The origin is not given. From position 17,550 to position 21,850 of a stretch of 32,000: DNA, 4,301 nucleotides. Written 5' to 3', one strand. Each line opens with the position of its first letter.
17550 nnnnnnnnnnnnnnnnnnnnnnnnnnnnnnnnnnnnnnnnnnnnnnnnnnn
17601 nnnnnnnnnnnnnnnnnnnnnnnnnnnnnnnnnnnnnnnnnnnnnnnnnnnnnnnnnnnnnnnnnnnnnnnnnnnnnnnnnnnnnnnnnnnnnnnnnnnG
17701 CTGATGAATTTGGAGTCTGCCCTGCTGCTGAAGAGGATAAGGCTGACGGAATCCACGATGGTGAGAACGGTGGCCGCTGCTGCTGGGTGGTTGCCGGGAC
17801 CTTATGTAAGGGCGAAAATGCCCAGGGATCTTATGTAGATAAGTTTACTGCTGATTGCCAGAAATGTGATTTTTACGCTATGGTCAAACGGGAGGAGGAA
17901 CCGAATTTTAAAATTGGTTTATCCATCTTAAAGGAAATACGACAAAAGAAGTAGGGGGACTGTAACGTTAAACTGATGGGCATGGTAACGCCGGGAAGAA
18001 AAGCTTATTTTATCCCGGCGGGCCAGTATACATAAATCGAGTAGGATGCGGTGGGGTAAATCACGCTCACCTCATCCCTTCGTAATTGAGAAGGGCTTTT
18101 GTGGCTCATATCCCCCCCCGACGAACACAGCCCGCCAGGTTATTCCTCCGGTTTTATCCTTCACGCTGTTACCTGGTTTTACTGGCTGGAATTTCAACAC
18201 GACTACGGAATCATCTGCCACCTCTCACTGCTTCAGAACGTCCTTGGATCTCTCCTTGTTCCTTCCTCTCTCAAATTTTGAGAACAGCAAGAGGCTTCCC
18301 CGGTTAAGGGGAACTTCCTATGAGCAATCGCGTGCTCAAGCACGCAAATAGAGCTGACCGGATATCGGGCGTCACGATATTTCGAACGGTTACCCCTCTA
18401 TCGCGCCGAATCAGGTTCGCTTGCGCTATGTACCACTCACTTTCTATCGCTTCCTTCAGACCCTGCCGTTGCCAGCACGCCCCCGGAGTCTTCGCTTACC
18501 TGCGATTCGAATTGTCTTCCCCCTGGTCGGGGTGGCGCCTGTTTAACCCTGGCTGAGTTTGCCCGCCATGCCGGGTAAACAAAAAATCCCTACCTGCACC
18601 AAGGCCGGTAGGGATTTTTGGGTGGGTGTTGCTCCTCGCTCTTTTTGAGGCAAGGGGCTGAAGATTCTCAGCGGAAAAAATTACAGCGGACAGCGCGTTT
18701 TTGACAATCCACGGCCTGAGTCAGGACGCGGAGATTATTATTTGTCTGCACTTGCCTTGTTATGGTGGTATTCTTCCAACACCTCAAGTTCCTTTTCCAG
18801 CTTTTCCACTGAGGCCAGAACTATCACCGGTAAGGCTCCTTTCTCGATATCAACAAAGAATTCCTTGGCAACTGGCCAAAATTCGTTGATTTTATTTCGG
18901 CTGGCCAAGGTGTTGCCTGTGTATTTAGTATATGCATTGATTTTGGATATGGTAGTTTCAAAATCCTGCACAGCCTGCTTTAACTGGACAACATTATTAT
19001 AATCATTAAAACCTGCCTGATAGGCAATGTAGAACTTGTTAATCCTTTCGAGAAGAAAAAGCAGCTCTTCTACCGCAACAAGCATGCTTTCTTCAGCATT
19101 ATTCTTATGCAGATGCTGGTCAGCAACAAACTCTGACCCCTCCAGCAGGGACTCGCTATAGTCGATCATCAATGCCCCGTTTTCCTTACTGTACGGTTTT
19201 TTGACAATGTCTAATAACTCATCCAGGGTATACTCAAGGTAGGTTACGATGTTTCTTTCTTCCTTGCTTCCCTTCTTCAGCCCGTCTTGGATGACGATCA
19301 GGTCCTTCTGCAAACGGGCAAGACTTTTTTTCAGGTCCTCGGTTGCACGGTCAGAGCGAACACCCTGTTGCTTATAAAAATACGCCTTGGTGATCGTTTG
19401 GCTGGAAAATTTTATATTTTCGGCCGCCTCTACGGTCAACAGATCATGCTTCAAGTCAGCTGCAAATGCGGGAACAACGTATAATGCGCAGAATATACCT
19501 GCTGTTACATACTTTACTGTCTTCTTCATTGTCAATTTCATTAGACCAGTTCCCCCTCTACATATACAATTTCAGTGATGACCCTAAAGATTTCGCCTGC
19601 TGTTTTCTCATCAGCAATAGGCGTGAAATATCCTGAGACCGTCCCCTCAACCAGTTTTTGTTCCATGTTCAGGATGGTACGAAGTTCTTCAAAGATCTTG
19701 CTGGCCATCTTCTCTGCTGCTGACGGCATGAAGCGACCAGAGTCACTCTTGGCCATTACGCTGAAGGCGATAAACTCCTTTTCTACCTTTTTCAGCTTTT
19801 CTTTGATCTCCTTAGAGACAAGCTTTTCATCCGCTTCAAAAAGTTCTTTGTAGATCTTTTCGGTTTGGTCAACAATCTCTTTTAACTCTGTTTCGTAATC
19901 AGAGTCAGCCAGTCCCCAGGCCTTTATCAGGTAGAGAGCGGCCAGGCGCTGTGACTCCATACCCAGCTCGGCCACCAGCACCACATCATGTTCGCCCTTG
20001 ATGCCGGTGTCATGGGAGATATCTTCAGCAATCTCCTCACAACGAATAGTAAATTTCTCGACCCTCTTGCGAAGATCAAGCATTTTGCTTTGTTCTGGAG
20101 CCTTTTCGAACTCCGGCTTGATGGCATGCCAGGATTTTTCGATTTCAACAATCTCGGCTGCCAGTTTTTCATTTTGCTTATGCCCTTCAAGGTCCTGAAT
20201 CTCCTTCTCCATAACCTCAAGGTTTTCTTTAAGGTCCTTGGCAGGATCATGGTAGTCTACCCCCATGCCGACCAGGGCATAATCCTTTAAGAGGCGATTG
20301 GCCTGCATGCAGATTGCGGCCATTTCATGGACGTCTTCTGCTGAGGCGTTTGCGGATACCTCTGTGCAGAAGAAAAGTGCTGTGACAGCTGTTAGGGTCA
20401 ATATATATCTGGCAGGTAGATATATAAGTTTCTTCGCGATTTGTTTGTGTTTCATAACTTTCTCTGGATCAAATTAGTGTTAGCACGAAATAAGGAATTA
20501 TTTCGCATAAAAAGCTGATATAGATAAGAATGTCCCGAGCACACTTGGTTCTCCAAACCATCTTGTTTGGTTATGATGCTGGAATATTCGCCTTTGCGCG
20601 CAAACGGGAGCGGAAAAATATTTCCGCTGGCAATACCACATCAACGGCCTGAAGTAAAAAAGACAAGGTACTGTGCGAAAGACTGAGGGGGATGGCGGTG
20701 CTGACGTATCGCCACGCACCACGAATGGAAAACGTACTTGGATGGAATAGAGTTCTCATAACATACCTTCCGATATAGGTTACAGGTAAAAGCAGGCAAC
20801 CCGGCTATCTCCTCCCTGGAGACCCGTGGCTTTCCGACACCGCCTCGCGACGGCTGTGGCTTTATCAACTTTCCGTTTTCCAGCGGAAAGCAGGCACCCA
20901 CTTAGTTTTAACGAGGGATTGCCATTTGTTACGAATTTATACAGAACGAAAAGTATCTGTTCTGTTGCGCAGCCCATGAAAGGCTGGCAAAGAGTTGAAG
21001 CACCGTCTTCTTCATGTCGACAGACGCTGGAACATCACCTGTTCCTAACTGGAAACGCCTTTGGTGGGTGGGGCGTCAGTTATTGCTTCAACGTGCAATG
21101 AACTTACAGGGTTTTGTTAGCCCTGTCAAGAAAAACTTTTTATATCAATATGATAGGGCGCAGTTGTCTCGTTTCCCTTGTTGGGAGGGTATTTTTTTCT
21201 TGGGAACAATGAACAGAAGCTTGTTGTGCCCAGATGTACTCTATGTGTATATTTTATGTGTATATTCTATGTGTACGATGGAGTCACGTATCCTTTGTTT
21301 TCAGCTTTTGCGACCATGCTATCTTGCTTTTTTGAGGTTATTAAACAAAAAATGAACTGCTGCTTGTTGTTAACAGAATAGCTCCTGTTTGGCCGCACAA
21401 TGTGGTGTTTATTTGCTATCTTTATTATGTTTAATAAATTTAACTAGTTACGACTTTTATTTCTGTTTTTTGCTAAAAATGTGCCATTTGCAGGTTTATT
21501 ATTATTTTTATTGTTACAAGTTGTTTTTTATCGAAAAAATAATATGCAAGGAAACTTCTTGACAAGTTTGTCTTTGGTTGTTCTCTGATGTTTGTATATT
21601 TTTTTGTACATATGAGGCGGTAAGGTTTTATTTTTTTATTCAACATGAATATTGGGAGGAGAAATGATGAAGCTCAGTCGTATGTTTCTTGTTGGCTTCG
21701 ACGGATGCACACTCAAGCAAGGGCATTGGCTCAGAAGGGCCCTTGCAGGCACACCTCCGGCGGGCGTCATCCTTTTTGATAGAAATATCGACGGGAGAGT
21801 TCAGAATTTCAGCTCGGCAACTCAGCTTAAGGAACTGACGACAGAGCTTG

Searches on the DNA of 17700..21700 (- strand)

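Call 4: search_rna_families(source=window, start=17700, end=21700, threshold=evalue, max_evalue=5, show_alignments=6)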
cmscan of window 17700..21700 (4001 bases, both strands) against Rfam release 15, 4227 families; matches with E-value up to 5: 7.
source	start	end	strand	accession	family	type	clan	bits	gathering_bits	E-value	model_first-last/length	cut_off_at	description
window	20791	20869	-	RF03167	c-di-GMP-I-GGC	Cis-reg; riboswitch;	CL00126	57.6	59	3.7e-12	1-80/80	no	c-di-GMP-I-GGC riboswitch aptamer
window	18309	18478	-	RF02001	group-II-D1D4-3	Intron;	CL00102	35.9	32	7.7e-05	1-170/170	no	Group II catalytic intron D1-D4-3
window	21499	21561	-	RF01711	Lnt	Cis-reg;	-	22.4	55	4.8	1-63/63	no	Lnt RNA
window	18579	18636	-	RF02399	NsiR1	Gene; sRNA;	-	20.5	39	0.93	1-60/60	no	Nitrogen stress-induced RNA 1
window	19792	19852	+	RF00110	RybB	Gene; sRNA;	-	18.9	40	1.7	1-79/79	no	RybB RNA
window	17716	17733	+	RF01151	snoU82P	Gene; snRNA; snoRNA; CD-box;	-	16.8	42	0.51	38-55/55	no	Small nucleolar RNA U82P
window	17702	17748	+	RF01138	sR23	Gene; snRNA; snoRNA; CD-box;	-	14.3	45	3.3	4-54/54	no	Small nucleolar RNA sR23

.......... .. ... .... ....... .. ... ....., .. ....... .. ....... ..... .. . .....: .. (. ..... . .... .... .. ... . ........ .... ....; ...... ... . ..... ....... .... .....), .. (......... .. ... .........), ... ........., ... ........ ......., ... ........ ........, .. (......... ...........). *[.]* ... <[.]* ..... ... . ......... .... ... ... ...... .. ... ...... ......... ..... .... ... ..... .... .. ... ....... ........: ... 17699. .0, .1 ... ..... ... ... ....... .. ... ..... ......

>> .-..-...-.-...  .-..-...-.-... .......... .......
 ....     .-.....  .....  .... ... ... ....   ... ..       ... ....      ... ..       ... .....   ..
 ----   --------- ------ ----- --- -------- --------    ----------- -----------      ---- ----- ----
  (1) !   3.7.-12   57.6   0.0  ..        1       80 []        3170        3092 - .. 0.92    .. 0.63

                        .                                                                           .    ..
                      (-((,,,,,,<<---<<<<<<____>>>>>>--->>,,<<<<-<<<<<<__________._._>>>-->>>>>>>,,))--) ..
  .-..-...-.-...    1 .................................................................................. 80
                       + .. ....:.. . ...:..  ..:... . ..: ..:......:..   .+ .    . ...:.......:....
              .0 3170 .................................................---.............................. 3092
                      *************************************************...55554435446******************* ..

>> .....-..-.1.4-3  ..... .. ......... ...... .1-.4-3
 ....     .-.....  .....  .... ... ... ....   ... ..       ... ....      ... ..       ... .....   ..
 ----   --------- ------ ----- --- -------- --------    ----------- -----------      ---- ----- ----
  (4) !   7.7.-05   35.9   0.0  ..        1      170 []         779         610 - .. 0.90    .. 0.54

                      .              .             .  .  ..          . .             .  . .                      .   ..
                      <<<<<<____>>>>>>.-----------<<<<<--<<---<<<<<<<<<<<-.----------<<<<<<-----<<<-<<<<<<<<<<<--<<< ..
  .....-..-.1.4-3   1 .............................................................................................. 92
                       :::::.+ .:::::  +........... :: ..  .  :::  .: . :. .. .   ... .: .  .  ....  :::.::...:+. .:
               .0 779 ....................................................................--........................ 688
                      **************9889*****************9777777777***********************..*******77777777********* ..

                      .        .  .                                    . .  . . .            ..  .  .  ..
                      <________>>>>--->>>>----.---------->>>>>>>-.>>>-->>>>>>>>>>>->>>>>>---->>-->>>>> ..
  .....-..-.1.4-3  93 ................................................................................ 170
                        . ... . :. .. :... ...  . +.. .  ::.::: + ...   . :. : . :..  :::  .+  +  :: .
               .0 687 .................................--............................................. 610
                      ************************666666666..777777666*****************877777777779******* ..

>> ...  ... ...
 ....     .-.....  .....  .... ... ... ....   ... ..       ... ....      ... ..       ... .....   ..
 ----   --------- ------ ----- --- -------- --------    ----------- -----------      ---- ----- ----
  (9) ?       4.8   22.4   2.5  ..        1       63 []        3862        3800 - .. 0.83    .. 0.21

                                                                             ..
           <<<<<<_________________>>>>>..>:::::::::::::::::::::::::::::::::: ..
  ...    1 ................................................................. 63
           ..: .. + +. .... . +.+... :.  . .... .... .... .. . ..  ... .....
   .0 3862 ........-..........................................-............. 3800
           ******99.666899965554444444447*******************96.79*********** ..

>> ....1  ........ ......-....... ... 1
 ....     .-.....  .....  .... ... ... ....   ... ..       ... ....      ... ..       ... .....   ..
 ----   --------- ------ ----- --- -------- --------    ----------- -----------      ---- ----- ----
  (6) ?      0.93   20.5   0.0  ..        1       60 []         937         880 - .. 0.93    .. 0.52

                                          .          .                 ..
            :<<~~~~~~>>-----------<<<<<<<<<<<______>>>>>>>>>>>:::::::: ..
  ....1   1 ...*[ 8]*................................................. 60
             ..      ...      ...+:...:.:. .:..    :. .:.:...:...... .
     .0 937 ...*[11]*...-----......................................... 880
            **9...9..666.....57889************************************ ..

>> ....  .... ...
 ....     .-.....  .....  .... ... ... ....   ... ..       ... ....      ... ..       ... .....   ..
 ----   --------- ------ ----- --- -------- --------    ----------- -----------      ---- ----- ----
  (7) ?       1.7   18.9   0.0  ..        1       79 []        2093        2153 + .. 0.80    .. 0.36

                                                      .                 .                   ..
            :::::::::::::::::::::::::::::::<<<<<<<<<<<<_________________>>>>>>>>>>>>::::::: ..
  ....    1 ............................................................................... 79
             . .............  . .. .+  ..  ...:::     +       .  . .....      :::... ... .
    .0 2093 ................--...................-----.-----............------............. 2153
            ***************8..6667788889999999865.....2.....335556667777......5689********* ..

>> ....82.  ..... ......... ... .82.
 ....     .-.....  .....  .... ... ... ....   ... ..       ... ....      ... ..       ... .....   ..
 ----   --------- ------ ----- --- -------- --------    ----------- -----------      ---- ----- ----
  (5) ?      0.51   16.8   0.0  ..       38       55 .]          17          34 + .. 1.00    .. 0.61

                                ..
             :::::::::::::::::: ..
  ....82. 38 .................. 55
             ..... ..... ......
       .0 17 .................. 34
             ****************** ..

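Call 15: search_rna_families(sources=[L004, L005, L006, L007, L008, L009, L010, L011, L012, L013, L014, L015, L016, L017, L018, L020, L021, L022, L023], threshold=gathering)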
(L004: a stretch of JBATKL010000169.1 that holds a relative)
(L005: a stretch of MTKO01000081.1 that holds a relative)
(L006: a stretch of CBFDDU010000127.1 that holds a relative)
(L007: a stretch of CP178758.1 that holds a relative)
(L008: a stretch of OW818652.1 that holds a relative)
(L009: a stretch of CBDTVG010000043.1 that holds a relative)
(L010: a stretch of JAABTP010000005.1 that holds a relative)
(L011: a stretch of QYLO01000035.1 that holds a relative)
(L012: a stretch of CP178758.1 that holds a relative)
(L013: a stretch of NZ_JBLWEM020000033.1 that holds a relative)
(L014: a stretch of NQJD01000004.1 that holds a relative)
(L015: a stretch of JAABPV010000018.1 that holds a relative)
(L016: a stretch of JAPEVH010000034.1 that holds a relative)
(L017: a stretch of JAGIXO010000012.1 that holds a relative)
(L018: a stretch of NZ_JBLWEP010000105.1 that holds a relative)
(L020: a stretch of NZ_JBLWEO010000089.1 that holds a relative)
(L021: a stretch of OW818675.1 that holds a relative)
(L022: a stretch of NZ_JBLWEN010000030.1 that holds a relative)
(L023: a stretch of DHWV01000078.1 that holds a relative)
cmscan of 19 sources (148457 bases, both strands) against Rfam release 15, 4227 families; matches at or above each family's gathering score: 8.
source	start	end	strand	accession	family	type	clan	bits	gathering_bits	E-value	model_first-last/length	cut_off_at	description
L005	3610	3688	+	RF03168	c-di-GMP-I-UAU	Cis-reg; riboswitch;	CL00126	66.8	65.9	6.4e-12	1-81/81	no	c-di-GMP-I-UAU riboswitch aptamer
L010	2696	2775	+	RF01051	c-di-GMP-I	Cis-reg; riboswitch;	CL00126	60.6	35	5.3e-09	1-87/87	no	c-di-GMP-I riboswitch aptamer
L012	216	287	-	RF00005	tRNA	Gene; tRNA;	CL00001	60.3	29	3.3e-10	1-71/71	no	tRNA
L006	3739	3817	+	RF01051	c-di-GMP-I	Cis-reg; riboswitch;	CL00126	56.5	35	5.3e-08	1-87/87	no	c-di-GMP-I riboswitch aptamer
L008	3571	3648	+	RF01051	c-di-GMP-I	Cis-reg; riboswitch;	CL00126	54.6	35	1.5e-07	1-87/87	no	c-di-GMP-I riboswitch aptamer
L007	3490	3566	+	RF01051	c-di-GMP-I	Cis-reg; riboswitch;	CL00126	54.1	35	2e-07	1-87/87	no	c-di-GMP-I riboswitch aptamer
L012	3593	3669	+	RF01051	c-di-GMP-I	Cis-reg; riboswitch;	CL00126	53.3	35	3.2e-07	1-87/87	no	c-di-GMP-I riboswitch aptamer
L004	1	66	+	RF01051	c-di-GMP-I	Cis-reg; riboswitch;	CL00126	41.9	35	0.00019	14-87/87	5'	c-di-GMP-I riboswitch aptamer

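Call 20: search_dna_similar(query=window:18011-18600:-, collection=plasmids, mode=distant, max_evalue=0.01)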
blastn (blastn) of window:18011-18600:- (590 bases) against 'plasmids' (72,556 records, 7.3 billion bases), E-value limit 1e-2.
Records with a match: 9; places in all: 10; records where one place covers at least 80% of the query: 1.
Best place of each record, by identity: 60-80% 9.
By first word of the organism name: Pseudoalteromonas 3; Vibrio 2; Desulfotalea 1; Marinomonas 1; Alteromonas 1; Proteus 1.
By predicted mobility (MOB-suite, as given by PLSDB): non-mobilizable 5; conjugative 4.
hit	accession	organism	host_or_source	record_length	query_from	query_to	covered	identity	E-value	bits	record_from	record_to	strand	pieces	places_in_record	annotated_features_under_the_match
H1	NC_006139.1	Desulfotalea psychrophila LSv54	-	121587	15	532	88%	73.7%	3e-80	306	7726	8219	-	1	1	hypothetical protein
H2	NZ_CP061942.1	Marinomonas algicola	Ulva pertusa (algae),microorganism ...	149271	13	451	74%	66.4%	3e-17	98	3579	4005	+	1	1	transposase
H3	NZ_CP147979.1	Alteromonas macleodii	-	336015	119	452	57%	72.2%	1e-34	155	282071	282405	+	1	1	hypothetical protein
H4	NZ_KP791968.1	Vibrio parahaemolyticus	-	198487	15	309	50%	68.3%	2e-20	108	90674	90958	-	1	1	hypothetical protein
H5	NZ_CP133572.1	Pseudoalteromonas sp. HL-AS2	sediment core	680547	12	309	51%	66.2%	1e-9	72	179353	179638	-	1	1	none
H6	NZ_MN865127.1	Vibrio alginolyticus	-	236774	15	266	43%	71.4%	2e-26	127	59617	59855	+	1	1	hypothetical protein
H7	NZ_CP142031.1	Pseudoalteromonas sp. CuT4-3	whole organism,deep-sea sediment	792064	15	266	43%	67.6%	3e-10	74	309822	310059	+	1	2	none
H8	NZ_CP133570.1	Pseudoalteromonas sp. HL-AS1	sediment core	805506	119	309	32%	70.2%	4e-9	71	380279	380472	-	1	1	none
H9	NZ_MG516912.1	Proteus penneri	silver gull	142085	119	226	18%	79.1%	1e-14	89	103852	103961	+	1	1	none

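Call 21: get_annotated_region(hit=H1, flank=4000)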
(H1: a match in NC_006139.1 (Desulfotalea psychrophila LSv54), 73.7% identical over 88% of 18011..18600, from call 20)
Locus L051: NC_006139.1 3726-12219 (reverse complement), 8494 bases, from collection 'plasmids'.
description: Desulfotalea psychrophila LSv54 plasmid large, complete sequence
organism: Desulfotalea psychrophila LSv54 (NCBI taxid 177439)
taxonomy: Bacteria; Thermodesulfobacteriota; Desulfobulbia; Desulfobulbales; Desulfocapsaceae; Desulfotalea; Desulfotalea psychrophila; Desulfotalea psychrophila LSv54
host: -; source: -; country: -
typing (MOB-suite, as given by PLSDB): conjugative; replicon rep_cluster_864; relaxase MOBP; mating-pair formation MPF_T
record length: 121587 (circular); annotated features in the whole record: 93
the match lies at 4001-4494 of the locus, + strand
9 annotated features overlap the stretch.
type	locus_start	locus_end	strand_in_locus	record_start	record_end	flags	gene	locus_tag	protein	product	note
CDS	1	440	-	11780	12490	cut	-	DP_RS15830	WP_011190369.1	conjugal transfer protein TraL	-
CDS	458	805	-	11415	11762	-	-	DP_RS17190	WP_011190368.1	TraK family protein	-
CDS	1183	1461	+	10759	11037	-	-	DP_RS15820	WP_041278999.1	hypothetical protein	-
CDS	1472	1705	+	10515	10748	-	-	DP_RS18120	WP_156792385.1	hypothetical protein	-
CDS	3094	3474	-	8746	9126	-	-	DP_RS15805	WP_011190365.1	hypothetical protein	-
CDS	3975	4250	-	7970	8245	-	-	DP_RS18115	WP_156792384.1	hypothetical protein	-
CDS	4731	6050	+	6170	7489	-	ltrA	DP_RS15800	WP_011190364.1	group II intron reverse transcriptase/maturase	GO:0000373 - Group II intron splicing [Evidence IEA]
CDS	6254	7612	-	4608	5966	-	-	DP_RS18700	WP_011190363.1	hypothetical protein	-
CDS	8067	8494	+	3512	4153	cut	-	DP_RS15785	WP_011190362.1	ParA family protein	-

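Call 22: get_annotated_region(hit=H2, flank=4000)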
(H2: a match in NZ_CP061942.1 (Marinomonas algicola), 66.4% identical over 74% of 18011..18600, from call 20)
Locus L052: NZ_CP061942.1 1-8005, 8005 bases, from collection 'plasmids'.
description: Marinomonas algicola strain SM1966 plasmid punamed1, complete sequence
organism: Marinomonas algicola (NCBI taxid 2773454)
taxonomy: Bacteria; Pseudomonadota; Gammaproteobacteria; Oceanospirillales; Oceanospirillaceae; Marinomonas; Marinomonas algicola
host: -; source: Ulva pertusa (algae),microorganism culture; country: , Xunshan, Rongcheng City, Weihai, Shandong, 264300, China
typing (MOB-suite, as given by PLSDB): non-mobilizable
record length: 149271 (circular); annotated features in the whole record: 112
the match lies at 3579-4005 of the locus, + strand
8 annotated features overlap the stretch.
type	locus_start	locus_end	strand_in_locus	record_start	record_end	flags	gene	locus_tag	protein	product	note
CDS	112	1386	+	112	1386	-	-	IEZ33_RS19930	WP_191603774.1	ParA family protein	-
CDS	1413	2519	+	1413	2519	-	-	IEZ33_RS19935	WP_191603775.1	hypothetical protein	-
CDS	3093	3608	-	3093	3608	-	-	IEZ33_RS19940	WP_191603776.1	transposase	-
CDS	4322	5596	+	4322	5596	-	ltrA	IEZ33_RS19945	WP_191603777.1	group II intron reverse transcriptase/maturase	GO:0000373 - Group II intron splicing [Evidence IEA]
CDS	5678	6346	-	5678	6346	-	-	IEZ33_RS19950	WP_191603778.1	transposase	-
CDS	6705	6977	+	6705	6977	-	-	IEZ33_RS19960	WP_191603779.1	helix-turn-helix domain-containing protein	-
CDS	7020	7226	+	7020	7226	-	-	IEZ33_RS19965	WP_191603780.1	transposase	-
CDS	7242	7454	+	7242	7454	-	-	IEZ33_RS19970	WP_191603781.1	DDE-type integrase/transposase/recombinase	-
